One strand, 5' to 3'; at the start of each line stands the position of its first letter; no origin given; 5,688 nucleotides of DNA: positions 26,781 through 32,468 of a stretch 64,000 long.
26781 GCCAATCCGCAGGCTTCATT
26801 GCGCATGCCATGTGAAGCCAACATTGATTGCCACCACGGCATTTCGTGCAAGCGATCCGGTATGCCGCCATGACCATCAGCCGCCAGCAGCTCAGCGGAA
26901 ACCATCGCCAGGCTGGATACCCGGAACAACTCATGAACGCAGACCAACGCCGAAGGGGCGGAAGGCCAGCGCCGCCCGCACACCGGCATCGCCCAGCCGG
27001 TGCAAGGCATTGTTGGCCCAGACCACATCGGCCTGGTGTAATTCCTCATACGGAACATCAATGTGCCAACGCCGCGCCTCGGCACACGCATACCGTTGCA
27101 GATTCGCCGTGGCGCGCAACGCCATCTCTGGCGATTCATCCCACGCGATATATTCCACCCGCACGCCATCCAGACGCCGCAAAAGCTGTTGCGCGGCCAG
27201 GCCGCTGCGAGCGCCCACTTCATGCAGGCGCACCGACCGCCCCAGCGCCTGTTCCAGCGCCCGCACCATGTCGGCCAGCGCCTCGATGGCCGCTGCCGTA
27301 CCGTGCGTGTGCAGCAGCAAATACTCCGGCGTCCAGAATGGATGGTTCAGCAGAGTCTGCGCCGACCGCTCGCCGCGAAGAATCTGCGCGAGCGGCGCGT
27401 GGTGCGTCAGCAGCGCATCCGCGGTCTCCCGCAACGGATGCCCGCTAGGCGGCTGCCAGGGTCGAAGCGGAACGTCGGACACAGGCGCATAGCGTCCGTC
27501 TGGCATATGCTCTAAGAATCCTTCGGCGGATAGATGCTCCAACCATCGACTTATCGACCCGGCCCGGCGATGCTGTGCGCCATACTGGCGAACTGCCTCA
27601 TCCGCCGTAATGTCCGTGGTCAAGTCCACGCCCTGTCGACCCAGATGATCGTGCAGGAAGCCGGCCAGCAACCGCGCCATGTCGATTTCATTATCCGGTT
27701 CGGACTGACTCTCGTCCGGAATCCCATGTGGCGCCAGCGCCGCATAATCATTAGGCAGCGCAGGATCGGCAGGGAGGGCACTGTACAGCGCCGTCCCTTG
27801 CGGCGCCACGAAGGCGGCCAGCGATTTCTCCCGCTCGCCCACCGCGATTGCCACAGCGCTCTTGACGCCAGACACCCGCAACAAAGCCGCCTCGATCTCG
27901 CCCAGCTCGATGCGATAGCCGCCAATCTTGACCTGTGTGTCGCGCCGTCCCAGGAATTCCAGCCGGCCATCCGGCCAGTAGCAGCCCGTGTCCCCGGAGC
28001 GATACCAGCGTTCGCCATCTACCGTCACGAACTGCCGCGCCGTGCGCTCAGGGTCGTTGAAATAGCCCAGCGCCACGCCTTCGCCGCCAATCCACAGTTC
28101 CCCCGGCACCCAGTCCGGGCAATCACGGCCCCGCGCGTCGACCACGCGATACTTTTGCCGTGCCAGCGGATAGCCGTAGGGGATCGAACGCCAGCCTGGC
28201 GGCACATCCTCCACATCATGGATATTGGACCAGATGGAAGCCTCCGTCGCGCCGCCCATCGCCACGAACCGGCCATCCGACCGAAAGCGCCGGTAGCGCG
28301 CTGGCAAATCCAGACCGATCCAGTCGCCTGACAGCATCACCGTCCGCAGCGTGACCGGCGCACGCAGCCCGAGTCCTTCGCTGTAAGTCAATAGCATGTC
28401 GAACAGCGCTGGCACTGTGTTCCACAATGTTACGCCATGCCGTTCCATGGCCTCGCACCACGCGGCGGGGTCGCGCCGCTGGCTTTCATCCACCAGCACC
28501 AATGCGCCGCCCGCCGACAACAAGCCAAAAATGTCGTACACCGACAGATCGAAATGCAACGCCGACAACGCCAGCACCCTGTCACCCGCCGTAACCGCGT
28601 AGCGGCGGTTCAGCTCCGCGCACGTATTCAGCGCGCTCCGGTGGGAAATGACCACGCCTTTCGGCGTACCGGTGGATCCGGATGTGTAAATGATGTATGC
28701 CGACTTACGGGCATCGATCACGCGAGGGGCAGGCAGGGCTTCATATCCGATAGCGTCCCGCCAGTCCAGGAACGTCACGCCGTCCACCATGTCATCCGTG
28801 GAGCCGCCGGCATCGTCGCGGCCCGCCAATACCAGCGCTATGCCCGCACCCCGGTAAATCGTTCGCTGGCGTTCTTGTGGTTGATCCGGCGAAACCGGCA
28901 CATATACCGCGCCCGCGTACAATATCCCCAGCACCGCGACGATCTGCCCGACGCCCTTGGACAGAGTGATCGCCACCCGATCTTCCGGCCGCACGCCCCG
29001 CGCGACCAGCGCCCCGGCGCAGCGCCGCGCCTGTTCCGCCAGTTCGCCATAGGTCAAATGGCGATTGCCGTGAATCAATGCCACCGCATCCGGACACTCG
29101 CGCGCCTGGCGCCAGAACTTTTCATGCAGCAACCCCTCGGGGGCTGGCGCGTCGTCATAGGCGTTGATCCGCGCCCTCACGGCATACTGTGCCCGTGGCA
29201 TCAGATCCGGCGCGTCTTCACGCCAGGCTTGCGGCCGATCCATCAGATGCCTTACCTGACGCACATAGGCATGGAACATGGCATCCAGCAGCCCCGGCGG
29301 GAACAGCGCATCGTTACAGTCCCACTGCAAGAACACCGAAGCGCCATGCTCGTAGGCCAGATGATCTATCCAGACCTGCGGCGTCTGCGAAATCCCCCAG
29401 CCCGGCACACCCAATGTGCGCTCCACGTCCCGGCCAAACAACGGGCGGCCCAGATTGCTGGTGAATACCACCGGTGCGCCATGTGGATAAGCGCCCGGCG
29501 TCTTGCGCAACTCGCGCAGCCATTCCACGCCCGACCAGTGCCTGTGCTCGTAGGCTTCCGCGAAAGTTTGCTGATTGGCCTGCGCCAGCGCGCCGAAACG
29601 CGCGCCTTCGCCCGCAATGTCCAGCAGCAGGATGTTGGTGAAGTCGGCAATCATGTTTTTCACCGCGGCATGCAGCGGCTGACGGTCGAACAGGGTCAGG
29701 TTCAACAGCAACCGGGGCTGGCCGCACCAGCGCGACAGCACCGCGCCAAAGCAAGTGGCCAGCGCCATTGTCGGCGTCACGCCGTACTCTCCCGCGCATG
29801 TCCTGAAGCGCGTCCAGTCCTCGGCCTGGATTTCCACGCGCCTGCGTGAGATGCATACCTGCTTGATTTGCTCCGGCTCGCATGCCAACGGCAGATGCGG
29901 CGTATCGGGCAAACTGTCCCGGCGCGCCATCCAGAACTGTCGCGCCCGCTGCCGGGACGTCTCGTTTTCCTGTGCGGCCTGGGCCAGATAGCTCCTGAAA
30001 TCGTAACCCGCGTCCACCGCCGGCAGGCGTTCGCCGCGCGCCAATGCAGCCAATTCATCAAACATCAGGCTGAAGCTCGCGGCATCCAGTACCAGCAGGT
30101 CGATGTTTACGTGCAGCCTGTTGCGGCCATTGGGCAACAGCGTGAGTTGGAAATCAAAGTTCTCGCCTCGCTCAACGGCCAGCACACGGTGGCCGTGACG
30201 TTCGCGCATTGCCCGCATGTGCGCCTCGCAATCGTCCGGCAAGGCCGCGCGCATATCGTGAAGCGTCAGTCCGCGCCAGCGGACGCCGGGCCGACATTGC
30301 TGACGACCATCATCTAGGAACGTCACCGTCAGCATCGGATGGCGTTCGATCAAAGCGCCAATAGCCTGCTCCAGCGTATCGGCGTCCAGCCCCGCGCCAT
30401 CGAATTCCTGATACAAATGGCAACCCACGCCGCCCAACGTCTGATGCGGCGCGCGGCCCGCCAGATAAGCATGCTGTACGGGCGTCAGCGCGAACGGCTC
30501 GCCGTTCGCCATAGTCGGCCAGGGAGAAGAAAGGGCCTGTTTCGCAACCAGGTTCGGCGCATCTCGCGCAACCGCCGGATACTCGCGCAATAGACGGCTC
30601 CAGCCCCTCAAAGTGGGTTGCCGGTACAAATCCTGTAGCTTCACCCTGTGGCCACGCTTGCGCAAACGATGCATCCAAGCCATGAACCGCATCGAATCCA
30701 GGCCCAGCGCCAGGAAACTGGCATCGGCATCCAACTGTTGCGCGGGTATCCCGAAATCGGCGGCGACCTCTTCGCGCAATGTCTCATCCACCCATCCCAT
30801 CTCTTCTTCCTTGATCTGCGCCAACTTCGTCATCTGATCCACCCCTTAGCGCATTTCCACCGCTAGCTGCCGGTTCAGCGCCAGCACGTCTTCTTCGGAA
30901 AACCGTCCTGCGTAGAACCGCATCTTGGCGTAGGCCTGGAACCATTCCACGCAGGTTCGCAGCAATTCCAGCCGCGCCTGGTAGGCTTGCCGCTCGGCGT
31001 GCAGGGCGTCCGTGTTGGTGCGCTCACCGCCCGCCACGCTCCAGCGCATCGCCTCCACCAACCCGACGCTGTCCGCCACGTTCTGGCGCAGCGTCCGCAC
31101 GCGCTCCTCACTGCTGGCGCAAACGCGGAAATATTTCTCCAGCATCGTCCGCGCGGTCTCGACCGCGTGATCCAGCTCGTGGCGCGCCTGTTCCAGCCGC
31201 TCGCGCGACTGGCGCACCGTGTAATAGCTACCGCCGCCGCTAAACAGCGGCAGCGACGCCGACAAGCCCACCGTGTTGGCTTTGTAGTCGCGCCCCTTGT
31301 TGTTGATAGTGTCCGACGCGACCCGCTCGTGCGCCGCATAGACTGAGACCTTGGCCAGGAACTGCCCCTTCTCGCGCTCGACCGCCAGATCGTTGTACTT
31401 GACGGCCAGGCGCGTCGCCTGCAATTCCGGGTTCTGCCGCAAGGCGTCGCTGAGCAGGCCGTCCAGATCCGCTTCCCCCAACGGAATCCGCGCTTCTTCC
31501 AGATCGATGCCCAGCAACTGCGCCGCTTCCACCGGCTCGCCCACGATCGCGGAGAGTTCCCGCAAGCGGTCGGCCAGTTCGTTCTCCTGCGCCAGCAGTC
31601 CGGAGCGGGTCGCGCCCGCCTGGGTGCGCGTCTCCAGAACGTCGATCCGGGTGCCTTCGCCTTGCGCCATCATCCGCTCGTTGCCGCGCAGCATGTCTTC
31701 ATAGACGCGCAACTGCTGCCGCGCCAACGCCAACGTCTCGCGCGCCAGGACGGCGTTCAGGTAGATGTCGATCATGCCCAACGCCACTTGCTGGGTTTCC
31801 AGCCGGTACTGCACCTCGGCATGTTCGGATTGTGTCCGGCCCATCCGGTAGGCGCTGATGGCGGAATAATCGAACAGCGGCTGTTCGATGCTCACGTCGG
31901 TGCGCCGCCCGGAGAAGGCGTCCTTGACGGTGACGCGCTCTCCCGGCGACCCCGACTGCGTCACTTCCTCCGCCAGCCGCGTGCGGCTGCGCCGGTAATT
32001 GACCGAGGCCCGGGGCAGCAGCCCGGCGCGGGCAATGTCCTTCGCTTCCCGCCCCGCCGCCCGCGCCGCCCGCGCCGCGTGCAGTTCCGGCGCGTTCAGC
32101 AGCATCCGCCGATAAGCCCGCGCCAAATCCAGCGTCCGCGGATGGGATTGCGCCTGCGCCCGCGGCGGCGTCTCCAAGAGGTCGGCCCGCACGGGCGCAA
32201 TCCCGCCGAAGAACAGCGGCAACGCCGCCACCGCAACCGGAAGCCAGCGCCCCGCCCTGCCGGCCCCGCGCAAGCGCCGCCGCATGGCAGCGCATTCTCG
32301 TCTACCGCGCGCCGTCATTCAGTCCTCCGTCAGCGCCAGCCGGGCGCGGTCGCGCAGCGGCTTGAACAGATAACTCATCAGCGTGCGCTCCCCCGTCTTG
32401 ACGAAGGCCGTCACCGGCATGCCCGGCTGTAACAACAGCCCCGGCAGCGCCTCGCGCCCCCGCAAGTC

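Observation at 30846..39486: Hemophore-type module (HasR-like receptor, HasA-like protein, T1SS) built into a yersiniabactin-type siderophore operon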

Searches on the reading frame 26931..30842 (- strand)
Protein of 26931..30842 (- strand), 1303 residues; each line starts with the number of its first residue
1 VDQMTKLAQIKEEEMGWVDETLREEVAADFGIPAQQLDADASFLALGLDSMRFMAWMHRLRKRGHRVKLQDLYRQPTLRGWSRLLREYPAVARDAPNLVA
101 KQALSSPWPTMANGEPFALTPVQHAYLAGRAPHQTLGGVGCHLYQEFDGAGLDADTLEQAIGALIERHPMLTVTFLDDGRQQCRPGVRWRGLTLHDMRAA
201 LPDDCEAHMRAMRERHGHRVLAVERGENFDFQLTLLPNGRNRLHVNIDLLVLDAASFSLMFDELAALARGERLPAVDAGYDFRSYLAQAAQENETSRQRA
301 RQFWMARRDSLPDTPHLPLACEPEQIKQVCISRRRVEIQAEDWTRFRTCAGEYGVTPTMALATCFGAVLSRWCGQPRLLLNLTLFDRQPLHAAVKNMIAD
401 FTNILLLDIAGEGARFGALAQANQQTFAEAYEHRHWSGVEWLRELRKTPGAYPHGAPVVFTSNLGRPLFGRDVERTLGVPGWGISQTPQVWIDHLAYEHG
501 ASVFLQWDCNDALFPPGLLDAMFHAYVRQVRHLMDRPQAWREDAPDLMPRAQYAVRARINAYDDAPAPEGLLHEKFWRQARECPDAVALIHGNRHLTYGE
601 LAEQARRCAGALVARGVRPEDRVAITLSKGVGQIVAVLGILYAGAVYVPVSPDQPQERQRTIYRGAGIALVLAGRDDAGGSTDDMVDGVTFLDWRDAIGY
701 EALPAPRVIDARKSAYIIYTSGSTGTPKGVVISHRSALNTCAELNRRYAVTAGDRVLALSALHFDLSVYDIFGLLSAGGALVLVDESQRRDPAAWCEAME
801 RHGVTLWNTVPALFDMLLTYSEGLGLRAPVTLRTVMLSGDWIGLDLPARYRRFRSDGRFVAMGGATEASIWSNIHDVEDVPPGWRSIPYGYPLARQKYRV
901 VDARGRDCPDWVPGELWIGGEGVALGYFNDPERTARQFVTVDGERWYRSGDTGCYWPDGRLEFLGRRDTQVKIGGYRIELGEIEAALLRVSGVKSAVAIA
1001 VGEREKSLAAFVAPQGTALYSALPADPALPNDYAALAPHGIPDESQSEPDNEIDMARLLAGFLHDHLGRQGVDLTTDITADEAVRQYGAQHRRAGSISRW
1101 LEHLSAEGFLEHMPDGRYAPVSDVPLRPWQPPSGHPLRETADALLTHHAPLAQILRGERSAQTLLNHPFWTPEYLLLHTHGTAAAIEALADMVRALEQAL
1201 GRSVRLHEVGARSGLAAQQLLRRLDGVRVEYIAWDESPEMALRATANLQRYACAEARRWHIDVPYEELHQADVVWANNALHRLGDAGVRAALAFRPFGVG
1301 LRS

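Call 4: search_protein_families(library=pfam, proteins=[window:26931-30842:-], max_evalue=0.01)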
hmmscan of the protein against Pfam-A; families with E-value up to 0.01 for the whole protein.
window:26931-30842:- (1303 aa): 6 families
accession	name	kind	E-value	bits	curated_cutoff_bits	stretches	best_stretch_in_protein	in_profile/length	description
PF00501.34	AMP-binding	-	2.2e-86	290.5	29.9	1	576-928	1-384/384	AMP-binding enzyme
PF00668.25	Condensation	-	5.3e-23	81.9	30.6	1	151-435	38-328/456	Condensation domain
PF00550.31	PP-binding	-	2e-13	50.8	20.8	1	20-85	1-67/67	Phosphopantetheine attachment site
PF08242.18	Methyltransf_12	-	2.6e-06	28.5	30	1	1208-1290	2-83/98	Methyltransferase domain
PF13649.12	Methyltransf_25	-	0.0024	18.9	27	0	1208-1292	3-86/97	Methyltransferase domain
PF08241.18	Methyltransf_11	-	0.0051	17.9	21.2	0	1208-1283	2-73/95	Methyltransferase domain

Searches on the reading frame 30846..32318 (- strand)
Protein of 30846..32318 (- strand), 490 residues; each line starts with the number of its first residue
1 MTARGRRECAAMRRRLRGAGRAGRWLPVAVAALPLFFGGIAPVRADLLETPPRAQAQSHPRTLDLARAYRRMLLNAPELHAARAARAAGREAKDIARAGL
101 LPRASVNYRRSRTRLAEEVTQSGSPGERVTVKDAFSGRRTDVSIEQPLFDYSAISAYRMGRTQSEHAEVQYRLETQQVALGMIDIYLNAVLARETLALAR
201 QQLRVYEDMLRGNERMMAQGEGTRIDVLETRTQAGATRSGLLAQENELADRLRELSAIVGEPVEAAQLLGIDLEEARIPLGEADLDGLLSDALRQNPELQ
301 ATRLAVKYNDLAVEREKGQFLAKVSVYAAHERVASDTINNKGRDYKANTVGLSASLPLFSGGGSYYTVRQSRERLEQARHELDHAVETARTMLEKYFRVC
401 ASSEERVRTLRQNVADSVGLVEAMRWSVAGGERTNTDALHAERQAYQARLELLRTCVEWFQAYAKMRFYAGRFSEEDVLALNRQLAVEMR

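Call 4: search_protein_families(library=pfam, proteins=[window:30846-32318:-], max_evalue=0.01)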
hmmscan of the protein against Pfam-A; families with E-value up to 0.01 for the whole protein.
window:30846-32318:- (490 aa): 1 family
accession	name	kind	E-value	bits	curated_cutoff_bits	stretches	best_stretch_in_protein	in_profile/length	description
PF02321.23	OEP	-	2.6e-43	148.5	22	2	65-260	1-187/187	Outer membrane efflux protein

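Call 5: search_protein_families(library=ncbifam, proteins=[window:30846-32318:-], max_evalue=0.01)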
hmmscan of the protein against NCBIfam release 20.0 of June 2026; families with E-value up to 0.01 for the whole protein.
window:30846-32318:- (490 aa): 6 families
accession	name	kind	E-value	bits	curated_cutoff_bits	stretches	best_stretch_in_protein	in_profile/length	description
TIGR01844.1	type_I_sec_TolC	subfamily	2.8e-72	244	225.15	1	63-485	3-412/414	TolC family outer membrane protein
NF007002.0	PRK09465.1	equivalog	8.1e-30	103.7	495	1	63-488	24-441/460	outer membrane channel protein TolC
NF052390.1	efflux_OMP_AbuO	equivalog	1.5e-25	89.8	700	1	61-485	19-445/447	multidrug efflux outer membrane protein AbuO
TIGR01845.1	outer_NodT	subfamily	1.1e-15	57.4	210.05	1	72-466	66-453/460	efflux transporter outer membrane subunit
NF033143.1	efflux_OM_AdeK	equivalog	9.6e-06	24.6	900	1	182-453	172-441/480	multidrug efflux RND transporter AdeIJK outer membrane channel subunit AdeK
NF033142.1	efflux_OM_AdeC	exception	4.6e-05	22.2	975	1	181-453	171-441/465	multidrug efflux RND transporter AdeABC outer membrane channel subunit AdeC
